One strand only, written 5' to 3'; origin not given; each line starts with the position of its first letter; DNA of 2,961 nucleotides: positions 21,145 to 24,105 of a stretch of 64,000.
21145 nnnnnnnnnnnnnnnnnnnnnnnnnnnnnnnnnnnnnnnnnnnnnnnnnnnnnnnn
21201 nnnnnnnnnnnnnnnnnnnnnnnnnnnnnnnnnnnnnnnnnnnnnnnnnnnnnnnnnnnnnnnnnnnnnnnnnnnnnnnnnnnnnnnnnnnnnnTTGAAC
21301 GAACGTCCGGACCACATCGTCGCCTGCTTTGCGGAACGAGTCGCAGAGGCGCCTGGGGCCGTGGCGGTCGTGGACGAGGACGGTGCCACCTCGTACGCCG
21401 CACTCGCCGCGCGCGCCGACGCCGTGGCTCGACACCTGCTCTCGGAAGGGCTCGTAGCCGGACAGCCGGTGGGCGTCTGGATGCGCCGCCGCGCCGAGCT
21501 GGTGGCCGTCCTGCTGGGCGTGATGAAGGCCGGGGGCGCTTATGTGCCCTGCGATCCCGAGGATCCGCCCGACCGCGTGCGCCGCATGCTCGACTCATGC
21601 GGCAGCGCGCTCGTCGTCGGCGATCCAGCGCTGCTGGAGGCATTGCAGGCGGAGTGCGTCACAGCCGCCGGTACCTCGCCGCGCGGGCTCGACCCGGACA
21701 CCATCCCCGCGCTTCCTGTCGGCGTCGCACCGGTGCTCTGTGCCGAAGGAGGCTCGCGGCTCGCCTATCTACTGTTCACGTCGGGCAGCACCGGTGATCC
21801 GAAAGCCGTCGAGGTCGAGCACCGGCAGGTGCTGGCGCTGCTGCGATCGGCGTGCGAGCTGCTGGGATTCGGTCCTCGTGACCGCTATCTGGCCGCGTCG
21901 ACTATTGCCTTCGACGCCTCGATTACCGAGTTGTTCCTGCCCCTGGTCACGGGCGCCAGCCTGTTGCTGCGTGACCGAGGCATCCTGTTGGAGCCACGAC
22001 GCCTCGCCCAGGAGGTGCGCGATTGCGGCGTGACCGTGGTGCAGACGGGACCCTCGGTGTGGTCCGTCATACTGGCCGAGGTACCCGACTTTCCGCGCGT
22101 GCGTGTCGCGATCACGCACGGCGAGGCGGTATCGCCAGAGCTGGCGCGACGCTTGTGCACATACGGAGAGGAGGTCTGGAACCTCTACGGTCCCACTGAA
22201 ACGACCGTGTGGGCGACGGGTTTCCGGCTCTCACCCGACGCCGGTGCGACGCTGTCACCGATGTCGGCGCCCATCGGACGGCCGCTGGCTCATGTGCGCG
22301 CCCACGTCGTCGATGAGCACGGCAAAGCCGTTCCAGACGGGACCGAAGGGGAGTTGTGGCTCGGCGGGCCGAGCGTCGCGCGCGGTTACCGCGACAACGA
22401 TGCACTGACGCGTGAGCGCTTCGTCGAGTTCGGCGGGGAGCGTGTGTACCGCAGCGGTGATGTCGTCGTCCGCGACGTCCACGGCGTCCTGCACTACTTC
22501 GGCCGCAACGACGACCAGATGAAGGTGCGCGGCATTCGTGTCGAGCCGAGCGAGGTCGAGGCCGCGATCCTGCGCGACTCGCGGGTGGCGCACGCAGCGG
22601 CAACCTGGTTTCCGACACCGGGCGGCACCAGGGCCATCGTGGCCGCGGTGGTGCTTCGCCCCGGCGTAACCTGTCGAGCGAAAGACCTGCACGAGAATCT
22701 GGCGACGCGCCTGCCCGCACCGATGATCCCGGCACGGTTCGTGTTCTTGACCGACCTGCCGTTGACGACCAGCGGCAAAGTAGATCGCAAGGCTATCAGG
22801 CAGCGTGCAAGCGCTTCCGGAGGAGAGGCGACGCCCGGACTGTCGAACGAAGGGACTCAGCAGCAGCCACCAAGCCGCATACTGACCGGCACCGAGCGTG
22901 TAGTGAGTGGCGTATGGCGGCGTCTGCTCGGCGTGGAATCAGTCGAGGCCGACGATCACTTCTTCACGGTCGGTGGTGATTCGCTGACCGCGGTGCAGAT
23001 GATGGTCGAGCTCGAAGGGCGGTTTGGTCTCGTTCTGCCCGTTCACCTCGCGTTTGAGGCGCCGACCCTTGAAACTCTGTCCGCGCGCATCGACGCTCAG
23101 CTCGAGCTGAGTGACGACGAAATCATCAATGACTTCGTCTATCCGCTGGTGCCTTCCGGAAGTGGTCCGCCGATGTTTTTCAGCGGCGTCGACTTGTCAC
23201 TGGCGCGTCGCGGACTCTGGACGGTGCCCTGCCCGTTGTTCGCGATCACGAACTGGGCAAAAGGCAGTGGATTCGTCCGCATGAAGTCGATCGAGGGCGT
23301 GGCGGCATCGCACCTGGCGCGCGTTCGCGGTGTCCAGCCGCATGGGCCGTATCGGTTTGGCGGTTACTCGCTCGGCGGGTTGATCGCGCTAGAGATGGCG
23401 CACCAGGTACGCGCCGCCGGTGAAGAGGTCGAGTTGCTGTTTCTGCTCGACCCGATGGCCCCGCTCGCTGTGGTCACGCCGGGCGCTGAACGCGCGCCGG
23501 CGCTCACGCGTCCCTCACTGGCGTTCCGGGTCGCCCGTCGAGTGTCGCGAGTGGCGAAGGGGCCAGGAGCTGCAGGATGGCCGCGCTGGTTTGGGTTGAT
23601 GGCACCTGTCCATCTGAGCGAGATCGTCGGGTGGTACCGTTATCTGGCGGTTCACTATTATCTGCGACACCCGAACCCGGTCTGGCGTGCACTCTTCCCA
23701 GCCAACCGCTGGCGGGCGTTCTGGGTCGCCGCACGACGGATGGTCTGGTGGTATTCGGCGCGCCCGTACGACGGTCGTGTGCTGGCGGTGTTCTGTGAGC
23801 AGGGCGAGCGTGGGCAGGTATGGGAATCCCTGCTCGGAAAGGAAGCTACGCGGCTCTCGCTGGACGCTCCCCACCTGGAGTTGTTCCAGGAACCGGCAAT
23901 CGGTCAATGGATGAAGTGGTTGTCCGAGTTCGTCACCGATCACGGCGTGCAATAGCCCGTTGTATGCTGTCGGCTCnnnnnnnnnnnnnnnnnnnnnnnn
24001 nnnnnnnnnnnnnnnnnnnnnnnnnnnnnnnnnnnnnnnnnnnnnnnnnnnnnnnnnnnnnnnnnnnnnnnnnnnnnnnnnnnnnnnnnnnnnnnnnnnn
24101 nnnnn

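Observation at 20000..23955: Translationally coupled P450 plus stand-alone A-T-TE NRPS module: a minimal carrier-tethered amino-acid tailoring cassette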

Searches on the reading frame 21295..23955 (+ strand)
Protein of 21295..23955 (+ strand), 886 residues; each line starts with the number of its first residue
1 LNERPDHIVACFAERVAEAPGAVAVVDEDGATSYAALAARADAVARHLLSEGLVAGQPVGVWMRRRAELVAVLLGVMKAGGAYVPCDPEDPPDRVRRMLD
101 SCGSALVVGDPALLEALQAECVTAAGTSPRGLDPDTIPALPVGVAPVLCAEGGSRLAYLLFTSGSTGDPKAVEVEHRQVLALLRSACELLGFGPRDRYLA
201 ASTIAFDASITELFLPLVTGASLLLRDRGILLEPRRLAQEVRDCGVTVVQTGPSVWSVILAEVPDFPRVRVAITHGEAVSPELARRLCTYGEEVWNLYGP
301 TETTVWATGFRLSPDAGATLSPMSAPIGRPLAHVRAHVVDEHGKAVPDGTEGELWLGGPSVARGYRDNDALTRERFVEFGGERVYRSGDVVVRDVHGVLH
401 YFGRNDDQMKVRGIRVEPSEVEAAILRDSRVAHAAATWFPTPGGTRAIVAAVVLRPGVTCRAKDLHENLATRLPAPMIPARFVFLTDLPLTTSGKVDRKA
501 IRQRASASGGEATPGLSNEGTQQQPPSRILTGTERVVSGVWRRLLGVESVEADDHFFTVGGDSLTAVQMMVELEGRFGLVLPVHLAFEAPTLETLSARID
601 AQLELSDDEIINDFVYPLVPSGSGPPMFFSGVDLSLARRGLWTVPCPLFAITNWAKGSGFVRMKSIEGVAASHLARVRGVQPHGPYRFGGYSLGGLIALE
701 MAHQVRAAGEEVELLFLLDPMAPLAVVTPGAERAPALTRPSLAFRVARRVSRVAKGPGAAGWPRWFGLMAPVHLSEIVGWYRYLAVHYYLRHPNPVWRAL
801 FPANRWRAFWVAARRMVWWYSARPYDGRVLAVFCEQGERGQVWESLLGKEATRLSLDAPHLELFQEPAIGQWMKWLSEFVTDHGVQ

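Call 6: search_protein_families(library=pfam, proteins=[window:21295-23955:+])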
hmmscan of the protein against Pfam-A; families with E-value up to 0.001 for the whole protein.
window:21295-23955:+ (886 aa): 4 families
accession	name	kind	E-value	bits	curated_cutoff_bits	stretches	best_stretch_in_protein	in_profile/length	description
PF00501.34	AMP-binding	-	1.3e-78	265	29.9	1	12-365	1-383/384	AMP-binding enzyme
PF00975.26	Thioesterase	-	5e-18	66.6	26.4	1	648-739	30-120/226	Thioesterase domain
PF00550.31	PP-binding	-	5.6e-15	55.8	20.8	1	537-599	3-67/67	Phosphopantetheine attachment site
PF13193.12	AMP-binding_C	-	8.7e-11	43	24.5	1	420-495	1-76/76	AMP-binding enzyme C-terminal domain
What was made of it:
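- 21295..23955 (+): Stand-alone A-T-TE NRPS-like protein (886 aa; NCBI MEQ1756873.1). Pfam finds four domains (call 6).
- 22903..23091 (+): Carrier (thiolation) domain; phosphopantetheine site Ser563 in GGDSL (22972-22986). PF00550 matches at E=5.6e-15 (call 6).
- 23137..23952 (+): Type I thioesterase domain with Ser692 (GYSLGG), Asp719 (LLDP), His860 and an extended five-helix lid. PF00975 matches (call 6).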

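Call 7: search_protein_families(library=ncbifam, proteins=[window:21295-23955:+], max_evalue=0.01)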
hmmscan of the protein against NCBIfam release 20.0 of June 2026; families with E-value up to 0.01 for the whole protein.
window:21295-23955:+ (886 aa): 109 families (the best 25 are shown)
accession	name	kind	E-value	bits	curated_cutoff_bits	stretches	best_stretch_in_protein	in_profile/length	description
TIGR01733.1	AA-adenyl-dom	subfamily_domain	3.1e-110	368.8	317.4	1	33-435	1-408/409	amino acid adenylation domain-containing protein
NF004282.0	PRK05691.1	subfamily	1.8e-107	359.5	4090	2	8-502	1133-1623/4334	non-ribosomal peptide synthase/polyketide synthase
NF038078.1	NRPS_MxcG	equivalog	2.1e-101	340.1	2300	1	6-601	456-1043/1442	myxochelin non-ribosomal peptide synthetase MxcG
NF041803.1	NRPS_SolG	exception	2.5e-94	316.8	2200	1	11-599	566-1155/1163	solanimycin non-ribosomal peptide synthetase SolG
NF007605.2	PRK10252.1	equivalog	1.2e-80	271.5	2400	1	10-723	458-1169/1292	enterobactin non-ribosomal peptide synthetase EntF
NF003417.0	PRK04813.1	subfamily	3.1e-72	243.8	476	1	13-504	10-502/505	D-alanine--poly(phosphoribitol) ligase subunit DltA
NF047350.1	aureusi_NRPS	equivalog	3.3e-72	243.2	2500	1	8-574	1436-1966/2373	aureusimine non-ribosomal peptide synthetase AusA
TIGR01734.1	D-ala-DACP-lig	equivalog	1.6e-69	234.8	559.85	1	16-504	10-501/504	D-alanine--poly(phosphoribitol) ligase subunit DltA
TIGR03098.1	ligase_PEP_1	hypoth_equivalog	3.8e-64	217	592.35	2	154-503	163-516/517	acyl-CoA ligase (AMP-forming), exosortase A system-associated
NF004837.0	PRK06187.1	subfamily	3.3e-62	210.4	476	2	156-507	172-524/531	long-chain-fatty-acid--CoA ligase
NF004511.1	PRK05852.1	equivalog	8.1e-49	166.6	650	1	13-504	6-503/505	FadD7 family fatty acid--CoA ligase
NF006182.0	PRK08316.1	subfamily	1.5e-48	165.6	663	1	14-506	18-518/523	fatty acyl-CoA synthetase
TIGR03443.1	alpha_am_amid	equivalog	5.6e-48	163.2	1030.1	4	462-602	783-920/1390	L-aminoadipate-semialdehyde dehydrogenase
NF004808.0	PRK06155.1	equivalog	8.1e-45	153.1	722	1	10-505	25-522/542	ATP-dependent acyl-CoA ligase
NF004814.0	PRK06164.1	equivalog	3.2e-41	141.5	677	2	156-507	183-532/540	acyl-CoA synthetase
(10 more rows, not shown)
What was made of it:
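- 21328..22779 (+): Adenylation domain with specificity code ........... TIGR01733 scores 368.8 bits against a cutoff of 317.4 (call 7).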

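Call 9: search_solved_structures(query=window:21295-23955:+, max_evalue=1e-10)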
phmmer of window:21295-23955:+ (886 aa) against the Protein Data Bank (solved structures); distinct sequences matched with E-value up to 1e-10: 179 (the best 60 are shown).
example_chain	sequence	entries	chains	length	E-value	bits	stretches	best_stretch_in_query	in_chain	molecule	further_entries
6mfz_A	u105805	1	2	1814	4.8e-143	481.4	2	10-599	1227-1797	Linear gramicidin synthase subunit A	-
9be3_A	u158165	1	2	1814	9e-143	480.5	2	10-599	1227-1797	Linear gramicidin synthase subunit A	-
9meh_A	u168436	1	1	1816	9.1e-143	480.5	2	10-599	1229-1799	Linear gramicidin synthase subunit A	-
9be4_A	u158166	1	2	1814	3.6e-142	478.5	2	10-599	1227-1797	Linear gramicidin synthase subunit A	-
6mfy_A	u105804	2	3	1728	3.8e-135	455.2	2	10-503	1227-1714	Linear gramicidin synthase subunit A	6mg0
8xjz_C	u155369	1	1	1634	1.2e-108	367.5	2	6-507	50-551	Peptide synthetase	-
5u89_A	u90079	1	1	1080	1.4e-88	301.2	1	7-599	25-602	Amino acid adenylation domain protein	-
4zxh_A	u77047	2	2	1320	2.9e-81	276.9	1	10-729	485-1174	ABBFA_003403 | Tyrocidine synthetase 3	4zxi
8www_A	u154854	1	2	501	3.3e-81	276.7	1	8-501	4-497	Carrier domain-containing protein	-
9bfd_A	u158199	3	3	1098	7.5e-79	269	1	11-620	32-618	Tyrocidine synthase 1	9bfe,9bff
8jbr_A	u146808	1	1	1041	5.6e-78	266.1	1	9-597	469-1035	McyA protein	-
2vsq_A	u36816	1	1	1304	9.8e-77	262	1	11-720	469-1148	SURFACTIN SYNTHETASE SUBUNIT 3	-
9bfd_B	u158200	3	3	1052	1.6e-75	257.9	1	11-601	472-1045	Tyrocidine synthase 2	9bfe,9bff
5ja1_A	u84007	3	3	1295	1e-73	252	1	8-723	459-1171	Enterobactin synthase component F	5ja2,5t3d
4d4g_A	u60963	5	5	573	2.1e-72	247.6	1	11-523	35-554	APNAA1 | APNA A1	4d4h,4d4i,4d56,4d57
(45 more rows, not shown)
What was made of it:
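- Closest known: AB3403 of Acinetobacter baumannii, a stand-alone C-A-T-TE module. Same: It is among the best PDB sequence hits for the whole protein, 2.9e-81 covering residues 10-729 (call 9).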
